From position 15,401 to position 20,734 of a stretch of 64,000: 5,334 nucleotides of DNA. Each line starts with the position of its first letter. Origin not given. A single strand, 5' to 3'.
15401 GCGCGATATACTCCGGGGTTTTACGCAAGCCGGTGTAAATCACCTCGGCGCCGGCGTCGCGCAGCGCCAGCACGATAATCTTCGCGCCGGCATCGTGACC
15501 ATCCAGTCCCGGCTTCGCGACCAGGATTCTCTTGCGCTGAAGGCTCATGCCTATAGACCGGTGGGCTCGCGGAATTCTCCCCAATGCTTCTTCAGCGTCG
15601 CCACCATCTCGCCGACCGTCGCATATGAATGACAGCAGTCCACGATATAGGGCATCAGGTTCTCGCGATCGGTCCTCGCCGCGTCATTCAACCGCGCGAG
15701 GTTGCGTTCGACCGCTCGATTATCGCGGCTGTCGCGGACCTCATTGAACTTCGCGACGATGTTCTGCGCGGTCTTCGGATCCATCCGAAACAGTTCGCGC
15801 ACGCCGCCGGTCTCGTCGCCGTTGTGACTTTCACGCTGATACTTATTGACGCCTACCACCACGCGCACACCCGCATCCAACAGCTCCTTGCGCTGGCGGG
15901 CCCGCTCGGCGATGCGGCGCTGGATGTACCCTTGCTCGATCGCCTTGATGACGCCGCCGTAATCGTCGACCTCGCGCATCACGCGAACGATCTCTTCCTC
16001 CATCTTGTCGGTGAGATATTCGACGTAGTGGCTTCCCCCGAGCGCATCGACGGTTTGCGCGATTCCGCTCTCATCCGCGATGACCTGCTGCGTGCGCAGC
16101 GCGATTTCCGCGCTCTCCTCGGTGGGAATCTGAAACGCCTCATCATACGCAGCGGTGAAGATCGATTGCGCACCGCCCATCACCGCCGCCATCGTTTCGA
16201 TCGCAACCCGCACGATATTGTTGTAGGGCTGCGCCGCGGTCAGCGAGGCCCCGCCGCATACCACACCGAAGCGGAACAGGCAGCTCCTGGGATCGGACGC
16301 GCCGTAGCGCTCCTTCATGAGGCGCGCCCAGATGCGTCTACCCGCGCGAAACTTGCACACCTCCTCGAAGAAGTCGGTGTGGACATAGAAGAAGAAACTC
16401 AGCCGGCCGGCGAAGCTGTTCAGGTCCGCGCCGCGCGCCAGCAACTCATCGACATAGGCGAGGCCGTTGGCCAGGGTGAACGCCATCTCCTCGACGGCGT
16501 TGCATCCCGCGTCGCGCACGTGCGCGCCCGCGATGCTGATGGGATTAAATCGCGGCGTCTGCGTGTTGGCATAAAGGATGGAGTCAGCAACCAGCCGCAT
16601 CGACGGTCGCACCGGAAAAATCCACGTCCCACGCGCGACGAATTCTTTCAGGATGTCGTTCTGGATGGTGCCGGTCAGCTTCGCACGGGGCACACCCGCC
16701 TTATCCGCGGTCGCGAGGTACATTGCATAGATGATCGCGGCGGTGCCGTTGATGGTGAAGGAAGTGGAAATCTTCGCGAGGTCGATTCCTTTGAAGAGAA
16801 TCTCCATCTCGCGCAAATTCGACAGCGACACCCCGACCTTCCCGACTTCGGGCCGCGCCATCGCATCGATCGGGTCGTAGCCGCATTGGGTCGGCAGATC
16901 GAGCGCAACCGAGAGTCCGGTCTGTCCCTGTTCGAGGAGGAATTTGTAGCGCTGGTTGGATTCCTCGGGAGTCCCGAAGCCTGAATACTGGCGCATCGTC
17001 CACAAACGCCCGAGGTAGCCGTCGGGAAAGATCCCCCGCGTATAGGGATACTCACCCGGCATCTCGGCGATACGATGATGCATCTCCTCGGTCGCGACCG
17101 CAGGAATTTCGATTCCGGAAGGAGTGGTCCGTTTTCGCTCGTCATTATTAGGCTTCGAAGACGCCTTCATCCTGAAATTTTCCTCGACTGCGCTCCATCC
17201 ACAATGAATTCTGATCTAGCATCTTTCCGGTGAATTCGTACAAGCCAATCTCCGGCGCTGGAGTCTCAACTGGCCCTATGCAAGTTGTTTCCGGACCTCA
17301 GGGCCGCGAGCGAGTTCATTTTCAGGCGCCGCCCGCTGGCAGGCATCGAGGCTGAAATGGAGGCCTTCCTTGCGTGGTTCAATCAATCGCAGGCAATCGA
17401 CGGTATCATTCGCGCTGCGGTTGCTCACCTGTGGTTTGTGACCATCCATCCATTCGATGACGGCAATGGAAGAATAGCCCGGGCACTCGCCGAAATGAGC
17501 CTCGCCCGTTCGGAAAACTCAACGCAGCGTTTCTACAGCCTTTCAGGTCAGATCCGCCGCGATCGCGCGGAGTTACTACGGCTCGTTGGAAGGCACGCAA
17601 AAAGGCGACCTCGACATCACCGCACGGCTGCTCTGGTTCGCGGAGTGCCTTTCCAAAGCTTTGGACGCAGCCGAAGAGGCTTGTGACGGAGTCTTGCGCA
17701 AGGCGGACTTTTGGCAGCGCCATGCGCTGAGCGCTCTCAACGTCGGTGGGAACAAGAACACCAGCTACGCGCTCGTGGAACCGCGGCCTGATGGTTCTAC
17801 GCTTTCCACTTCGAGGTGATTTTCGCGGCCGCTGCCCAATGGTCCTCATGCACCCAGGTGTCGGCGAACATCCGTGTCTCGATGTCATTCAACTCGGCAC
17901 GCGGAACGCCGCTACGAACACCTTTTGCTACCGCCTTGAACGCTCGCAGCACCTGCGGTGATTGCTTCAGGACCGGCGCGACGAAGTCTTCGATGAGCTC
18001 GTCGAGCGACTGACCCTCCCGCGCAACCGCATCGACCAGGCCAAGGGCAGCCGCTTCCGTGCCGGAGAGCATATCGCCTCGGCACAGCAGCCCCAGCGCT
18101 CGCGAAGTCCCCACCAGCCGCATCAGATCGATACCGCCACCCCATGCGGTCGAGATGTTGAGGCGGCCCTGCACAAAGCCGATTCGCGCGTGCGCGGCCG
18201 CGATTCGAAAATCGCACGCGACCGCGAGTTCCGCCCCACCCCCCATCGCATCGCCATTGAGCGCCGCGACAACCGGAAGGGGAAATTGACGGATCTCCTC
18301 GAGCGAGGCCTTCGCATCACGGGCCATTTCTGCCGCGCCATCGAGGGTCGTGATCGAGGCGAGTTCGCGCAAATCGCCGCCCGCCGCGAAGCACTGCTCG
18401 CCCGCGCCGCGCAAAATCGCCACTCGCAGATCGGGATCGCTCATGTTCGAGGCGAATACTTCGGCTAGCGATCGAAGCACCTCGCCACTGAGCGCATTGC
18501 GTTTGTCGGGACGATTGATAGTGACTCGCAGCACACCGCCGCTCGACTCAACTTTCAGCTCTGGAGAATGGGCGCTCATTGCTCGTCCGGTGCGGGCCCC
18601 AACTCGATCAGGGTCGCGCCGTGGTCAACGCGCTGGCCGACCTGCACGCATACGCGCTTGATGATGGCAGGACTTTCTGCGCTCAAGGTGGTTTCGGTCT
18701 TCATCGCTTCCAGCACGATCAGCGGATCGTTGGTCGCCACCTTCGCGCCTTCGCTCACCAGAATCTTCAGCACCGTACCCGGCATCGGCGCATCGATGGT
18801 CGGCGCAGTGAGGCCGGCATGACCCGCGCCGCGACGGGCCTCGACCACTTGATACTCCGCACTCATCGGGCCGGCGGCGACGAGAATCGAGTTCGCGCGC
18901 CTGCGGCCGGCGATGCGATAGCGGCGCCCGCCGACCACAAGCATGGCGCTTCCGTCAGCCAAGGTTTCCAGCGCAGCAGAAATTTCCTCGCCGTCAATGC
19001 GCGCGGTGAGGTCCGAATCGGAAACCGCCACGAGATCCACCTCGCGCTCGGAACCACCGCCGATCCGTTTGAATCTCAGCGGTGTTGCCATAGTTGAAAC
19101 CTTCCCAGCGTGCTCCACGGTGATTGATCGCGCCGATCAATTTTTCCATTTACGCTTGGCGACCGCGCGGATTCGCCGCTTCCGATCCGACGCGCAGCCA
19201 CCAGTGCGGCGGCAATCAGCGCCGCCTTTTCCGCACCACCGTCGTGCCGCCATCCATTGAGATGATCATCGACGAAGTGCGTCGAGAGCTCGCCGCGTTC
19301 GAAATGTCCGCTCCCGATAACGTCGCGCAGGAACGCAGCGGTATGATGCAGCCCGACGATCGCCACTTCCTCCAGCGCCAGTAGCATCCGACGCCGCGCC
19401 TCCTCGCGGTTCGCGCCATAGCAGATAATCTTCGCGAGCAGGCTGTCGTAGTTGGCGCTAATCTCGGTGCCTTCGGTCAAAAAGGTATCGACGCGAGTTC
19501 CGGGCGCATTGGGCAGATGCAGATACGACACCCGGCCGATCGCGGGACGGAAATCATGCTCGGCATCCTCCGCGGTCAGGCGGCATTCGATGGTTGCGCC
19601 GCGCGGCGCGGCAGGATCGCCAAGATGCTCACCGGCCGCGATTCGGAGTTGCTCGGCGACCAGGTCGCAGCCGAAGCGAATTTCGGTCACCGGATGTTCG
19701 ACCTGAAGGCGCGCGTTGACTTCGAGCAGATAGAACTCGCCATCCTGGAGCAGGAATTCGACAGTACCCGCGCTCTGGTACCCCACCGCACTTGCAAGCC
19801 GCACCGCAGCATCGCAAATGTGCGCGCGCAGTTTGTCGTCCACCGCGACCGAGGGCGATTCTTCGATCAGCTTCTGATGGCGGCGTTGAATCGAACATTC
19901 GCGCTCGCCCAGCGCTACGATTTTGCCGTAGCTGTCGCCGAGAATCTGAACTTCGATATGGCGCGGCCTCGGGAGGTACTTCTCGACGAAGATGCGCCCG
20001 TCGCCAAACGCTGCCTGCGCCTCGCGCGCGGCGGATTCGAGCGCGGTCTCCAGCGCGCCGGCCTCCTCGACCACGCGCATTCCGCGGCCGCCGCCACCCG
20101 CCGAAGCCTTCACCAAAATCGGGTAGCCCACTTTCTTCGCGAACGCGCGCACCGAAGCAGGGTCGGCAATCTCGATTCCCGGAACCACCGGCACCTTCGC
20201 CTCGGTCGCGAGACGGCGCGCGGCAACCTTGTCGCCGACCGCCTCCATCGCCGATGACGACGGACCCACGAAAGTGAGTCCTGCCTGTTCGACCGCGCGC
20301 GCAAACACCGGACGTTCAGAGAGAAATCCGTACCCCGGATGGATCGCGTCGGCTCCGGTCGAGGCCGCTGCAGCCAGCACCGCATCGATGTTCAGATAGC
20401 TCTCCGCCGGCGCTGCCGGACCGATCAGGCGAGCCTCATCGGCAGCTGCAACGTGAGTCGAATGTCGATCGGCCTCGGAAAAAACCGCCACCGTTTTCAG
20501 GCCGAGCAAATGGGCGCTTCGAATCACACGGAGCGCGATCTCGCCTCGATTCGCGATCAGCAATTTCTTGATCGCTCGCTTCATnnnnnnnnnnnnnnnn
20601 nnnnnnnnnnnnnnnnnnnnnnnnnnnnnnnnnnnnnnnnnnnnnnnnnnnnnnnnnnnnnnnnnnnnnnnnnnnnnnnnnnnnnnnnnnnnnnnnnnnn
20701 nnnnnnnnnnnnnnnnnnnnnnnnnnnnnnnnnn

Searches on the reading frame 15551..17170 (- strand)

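Call 10: search_protein_families(library=pfam, proteins=[window:15551-17170:-])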
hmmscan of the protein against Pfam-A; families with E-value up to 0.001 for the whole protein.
window:15551-17170:- (539 aa): 1 family
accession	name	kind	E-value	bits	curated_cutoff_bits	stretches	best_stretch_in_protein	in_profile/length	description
PF01642.28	MM_CoA_mutase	-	3.6e-196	653.1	22.1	1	15-531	1-512/512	Methylmalonyl-CoA mutase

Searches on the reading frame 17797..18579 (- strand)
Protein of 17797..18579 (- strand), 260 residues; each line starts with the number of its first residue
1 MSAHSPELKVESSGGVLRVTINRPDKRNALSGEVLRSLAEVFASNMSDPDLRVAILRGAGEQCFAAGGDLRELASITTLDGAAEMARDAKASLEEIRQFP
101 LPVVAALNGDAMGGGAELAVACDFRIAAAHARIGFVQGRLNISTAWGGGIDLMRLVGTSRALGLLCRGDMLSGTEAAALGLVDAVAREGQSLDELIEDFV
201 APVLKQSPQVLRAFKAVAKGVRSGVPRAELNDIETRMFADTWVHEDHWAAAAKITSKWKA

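Call 10: search_protein_families(library=pfam, proteins=[window:17797-18579:-])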
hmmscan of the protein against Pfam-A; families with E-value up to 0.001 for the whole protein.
window:17797-18579:- (260 aa): 2 families
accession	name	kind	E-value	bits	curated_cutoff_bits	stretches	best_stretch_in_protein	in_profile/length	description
PF00378.25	ECH_1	-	4.3e-42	144.6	27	1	12-246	2-232/251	Enoyl-CoA hydratase/isomerase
PF16113.10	ECH_2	-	5.8e-27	95.5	27.2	1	18-233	3-222/335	Enoyl-CoA hydratase/isomerase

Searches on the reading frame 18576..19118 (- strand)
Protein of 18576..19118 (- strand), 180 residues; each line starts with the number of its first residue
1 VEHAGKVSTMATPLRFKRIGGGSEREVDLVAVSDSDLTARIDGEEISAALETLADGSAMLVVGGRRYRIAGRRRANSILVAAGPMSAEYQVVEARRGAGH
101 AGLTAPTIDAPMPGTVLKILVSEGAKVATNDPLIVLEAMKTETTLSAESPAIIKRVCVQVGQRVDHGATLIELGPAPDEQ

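Call 10: search_protein_families(library=pfam, proteins=[window:18576-19118:-])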
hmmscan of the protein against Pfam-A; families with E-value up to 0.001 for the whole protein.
window:18576-19118:- (180 aa): 2 families
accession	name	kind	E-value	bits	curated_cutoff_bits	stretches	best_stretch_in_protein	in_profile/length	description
PF00364.28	Biotin_lipoyl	-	4.7e-15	55.6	22.1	1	107-173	2-73/73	Biotin-requiring enzyme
PF13533.13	Biotin_lipoyl_2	-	9.8e-06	25.7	29.8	0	108-137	3-32/32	Biotin-lipoyl like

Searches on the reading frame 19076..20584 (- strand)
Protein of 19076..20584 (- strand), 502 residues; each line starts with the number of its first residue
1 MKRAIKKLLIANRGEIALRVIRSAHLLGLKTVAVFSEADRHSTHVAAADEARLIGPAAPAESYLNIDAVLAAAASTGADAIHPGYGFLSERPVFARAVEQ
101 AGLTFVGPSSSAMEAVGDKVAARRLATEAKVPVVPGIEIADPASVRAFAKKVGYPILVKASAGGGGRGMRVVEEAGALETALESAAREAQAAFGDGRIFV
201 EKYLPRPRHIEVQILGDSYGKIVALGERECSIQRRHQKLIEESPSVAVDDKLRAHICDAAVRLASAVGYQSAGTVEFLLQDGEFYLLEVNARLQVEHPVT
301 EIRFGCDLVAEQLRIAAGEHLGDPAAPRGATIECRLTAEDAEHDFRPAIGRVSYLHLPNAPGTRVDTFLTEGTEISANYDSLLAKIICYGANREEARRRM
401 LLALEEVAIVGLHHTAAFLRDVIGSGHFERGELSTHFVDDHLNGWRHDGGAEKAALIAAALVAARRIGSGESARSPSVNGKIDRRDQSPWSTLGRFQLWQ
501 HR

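Call 10: search_protein_families(library=pfam, proteins=[window:19076-20584:-])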
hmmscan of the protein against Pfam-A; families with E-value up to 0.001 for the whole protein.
window:19076-20584:- (502 aa): 6 families
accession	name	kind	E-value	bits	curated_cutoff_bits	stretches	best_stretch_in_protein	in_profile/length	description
PF02786.22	CPSase_L_D2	-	1.6e-69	234.1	19.8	1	118-321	1-208/211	Carbamoyl-phosphate synthase L chain, ATP binding domain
PF00289.28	Biotin_carb_N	-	1.3e-43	148.4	25.5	1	5-113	2-110/110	Biotin carboxylase, N-terminal domain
PF02785.25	Biotin_carb_C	-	2.6e-33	114.8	32.4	1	333-439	1-107/108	Biotin carboxylase C-terminal domain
PF07478.18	Dala_Dala_lig_C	-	9.2e-14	51.9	24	1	144-291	27-174/204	D-ala D-ala ligase C-terminus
PF02222.28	ATP-grasp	-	3.4e-11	43.6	27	1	126-292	3-162/179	ATP-grasp domain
PF02655.19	ATP-grasp_3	-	6e-06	26.9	23.2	1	130-294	17-158/160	ATP-grasp domain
